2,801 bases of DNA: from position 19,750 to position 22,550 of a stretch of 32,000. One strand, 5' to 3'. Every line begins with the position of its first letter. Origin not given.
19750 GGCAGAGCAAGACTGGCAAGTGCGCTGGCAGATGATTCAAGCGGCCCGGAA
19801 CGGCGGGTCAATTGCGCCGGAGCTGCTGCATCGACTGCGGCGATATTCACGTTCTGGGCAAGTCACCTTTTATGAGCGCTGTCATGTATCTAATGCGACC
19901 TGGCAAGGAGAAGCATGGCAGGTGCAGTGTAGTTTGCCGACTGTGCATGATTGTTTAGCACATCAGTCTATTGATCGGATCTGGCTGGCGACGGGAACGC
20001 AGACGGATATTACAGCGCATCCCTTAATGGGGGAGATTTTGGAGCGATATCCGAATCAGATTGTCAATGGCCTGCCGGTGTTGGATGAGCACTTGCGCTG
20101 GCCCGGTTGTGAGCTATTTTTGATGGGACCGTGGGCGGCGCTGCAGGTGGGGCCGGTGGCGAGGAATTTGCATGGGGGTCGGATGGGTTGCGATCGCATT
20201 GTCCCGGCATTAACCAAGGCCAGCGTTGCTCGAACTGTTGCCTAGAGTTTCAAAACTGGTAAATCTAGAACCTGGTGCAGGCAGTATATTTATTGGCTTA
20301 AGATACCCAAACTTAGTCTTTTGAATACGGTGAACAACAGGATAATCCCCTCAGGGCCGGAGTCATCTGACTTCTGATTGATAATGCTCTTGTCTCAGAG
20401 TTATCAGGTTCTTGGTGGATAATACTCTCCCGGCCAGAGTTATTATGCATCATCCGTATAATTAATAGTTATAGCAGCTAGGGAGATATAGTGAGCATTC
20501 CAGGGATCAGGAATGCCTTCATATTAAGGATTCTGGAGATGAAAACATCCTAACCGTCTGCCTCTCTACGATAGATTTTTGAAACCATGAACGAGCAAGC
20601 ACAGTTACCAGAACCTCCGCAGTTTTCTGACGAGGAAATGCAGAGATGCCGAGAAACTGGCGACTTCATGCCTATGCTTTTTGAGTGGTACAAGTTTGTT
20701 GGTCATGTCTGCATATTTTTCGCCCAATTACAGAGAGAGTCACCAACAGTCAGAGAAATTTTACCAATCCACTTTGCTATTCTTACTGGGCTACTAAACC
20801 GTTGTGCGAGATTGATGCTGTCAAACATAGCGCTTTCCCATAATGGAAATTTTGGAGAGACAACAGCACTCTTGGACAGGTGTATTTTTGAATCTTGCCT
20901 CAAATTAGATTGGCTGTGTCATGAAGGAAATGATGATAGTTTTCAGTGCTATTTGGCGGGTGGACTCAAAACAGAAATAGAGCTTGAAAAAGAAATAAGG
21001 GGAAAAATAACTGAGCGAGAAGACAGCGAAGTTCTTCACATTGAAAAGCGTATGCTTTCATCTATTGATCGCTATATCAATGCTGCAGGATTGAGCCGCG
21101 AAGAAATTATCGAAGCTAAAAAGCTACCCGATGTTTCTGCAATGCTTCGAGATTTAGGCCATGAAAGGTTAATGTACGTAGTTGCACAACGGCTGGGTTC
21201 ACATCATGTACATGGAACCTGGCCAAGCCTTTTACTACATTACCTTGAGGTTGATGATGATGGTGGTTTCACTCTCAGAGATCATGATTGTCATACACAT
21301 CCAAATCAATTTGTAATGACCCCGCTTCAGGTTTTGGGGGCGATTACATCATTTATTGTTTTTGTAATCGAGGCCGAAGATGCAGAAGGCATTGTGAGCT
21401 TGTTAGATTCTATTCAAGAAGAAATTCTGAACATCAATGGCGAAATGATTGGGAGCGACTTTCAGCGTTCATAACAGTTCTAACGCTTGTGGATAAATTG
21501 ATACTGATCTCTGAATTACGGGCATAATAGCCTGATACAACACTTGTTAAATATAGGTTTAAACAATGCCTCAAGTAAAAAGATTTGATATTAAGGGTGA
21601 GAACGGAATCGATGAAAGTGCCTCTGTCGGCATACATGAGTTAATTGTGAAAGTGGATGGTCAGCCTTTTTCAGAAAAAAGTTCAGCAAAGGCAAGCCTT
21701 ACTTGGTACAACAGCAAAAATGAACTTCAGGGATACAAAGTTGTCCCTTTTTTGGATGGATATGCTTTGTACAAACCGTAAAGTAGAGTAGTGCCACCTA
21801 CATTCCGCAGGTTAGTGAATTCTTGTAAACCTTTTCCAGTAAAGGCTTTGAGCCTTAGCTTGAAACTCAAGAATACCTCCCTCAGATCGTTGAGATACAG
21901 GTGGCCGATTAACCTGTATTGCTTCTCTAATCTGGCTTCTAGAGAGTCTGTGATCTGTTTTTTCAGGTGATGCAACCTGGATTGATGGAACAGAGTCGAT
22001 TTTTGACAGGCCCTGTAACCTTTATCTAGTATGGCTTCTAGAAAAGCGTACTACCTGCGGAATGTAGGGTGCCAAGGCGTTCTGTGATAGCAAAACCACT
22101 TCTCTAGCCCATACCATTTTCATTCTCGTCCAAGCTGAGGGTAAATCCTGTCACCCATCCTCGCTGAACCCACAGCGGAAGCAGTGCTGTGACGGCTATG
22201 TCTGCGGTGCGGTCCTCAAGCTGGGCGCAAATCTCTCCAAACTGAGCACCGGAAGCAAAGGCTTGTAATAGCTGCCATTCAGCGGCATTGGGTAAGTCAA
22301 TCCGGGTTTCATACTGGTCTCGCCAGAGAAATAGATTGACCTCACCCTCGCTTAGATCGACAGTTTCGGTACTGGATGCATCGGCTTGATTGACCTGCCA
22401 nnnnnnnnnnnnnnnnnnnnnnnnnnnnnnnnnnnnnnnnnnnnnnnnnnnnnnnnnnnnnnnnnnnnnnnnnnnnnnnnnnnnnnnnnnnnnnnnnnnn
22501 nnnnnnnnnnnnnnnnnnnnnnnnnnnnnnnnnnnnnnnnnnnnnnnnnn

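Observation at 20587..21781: Orphan AT-rich two-gene cassette (295 aa plus 71 aa), a candidate for an uncharacterised defence or toxin module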

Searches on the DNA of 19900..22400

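Call 80: search_rna_families(source=window, start=19900, end=22400, threshold=evalue, max_evalue=1)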
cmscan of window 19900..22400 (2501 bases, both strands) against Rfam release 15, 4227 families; matches with E-value up to 1: 0.
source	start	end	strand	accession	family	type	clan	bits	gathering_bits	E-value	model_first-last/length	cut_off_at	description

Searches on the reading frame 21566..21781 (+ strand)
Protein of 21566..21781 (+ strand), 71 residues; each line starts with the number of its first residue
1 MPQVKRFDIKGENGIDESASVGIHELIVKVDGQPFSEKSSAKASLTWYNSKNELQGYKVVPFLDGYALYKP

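Call 3: search_protein_families(library=pfam, proteins=[window:21566-21781:+], max_evalue=1)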
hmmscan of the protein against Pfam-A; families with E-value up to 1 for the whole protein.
window:21566-21781:+ (71 aa): 1 family
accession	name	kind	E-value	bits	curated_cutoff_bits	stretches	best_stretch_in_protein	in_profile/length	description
PF03285.20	Paralemmin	-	0.079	12.9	27.3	1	5-44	188-227/333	Paralemmin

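Call 4: search_protein_families(library=padloc, proteins=[window:21566-21781:+], max_evalue=1)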
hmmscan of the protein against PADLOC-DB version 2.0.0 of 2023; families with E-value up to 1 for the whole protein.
window:21566-21781:+ (71 aa): 0 families

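Call 5: search_protein_families(library=ncbifam, proteins=[window:21566-21781:+], max_evalue=1)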
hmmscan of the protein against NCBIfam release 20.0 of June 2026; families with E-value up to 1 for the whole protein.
window:21566-21781:+ (71 aa): 0 families

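Call 6: search_protein_families(library=phrogs, proteins=[window:21566-21781:+], max_evalue=1)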
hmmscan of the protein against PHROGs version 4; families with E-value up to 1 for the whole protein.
window:21566-21781:+ (71 aa): 0 families

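Call 11: find_homologous_proteins(query=window:21566-21781:+, max_evalue=0.01)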
Query window:21566-21781:+ (71 aa): 1 proteins with E <= 0.01 among 1 candidates.
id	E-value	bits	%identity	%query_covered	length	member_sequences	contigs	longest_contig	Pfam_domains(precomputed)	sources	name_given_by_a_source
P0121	5.5e-40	151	100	100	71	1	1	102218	-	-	-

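Call 99: predict_structure(protein=window:21566-21781:+)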
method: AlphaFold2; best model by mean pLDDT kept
length: 71 residues; sequences in the alignment: 1
mean_pLDDT: 45.8   pTM: 0.28
mean pLDDT of the five models: 45.8, 41.5, 40.2, 39.9, 35.0
residues with pLDDT >= 90: 0; 70-90: 0; 50-70: 21; < 50: 50
segments of 3 or more residues with pLDDT < 50: 1-33, 35-50
pLDDT, mean of each block of 10 residues (from residue 1): 41 39 41 43 44 57 56 56
secondary structure, 60 per line:
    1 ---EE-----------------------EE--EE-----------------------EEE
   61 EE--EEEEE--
elements in order: E58-62 E65-69
